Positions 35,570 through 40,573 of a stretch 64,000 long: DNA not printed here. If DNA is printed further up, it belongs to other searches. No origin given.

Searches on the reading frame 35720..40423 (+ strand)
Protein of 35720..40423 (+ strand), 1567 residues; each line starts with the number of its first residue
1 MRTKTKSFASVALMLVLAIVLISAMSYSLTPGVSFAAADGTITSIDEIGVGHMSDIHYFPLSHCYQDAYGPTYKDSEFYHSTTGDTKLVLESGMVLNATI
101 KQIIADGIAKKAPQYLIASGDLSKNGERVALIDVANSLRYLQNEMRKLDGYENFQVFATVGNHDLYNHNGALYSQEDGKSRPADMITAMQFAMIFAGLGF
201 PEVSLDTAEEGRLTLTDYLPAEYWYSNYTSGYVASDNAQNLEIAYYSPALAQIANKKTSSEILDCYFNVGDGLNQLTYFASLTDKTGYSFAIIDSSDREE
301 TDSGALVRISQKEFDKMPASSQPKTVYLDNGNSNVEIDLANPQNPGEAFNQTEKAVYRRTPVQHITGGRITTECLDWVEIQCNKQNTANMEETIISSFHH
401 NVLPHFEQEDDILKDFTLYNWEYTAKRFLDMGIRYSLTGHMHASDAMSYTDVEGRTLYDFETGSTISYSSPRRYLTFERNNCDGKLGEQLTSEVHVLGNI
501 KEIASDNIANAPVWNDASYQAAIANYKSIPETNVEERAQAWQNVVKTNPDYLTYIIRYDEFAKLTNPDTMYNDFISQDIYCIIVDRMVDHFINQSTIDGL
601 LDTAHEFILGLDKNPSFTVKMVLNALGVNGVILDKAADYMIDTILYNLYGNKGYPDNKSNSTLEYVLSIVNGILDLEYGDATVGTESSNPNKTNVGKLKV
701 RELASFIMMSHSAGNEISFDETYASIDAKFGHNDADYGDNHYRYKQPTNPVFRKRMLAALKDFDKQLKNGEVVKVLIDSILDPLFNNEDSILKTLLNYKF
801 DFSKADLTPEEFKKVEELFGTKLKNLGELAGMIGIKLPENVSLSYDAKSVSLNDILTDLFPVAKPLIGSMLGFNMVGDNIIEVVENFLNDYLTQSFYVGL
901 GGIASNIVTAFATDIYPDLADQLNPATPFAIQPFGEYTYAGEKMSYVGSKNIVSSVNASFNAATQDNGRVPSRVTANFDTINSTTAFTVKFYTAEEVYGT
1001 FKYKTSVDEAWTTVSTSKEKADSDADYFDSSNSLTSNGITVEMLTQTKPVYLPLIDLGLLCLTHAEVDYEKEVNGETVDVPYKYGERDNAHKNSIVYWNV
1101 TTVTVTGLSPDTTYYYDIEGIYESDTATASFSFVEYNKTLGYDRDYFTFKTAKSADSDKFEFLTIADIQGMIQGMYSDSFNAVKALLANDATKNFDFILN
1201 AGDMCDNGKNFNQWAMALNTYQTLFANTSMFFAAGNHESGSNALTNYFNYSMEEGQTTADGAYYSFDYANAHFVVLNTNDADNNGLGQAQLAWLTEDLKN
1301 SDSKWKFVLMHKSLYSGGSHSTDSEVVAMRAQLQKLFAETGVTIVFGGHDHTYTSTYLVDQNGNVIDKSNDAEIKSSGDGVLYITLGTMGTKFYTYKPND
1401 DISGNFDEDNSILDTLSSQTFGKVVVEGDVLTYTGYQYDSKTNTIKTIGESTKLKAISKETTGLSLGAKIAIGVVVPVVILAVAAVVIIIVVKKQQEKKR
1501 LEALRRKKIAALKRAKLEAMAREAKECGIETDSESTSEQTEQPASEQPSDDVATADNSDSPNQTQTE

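Call 8: search_protein_families(library=pfam, proteins=[window:35720-40423:+], max_evalue=0.001)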
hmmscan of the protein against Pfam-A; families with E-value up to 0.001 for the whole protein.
window:35720-40423:+ (1567 aa): 1 family
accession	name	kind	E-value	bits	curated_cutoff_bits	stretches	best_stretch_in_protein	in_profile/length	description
PF00149.33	Metallophos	-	6.5e-25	89.1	21.5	2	1162-1353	3-191/191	Calcineurin-like phosphoesterase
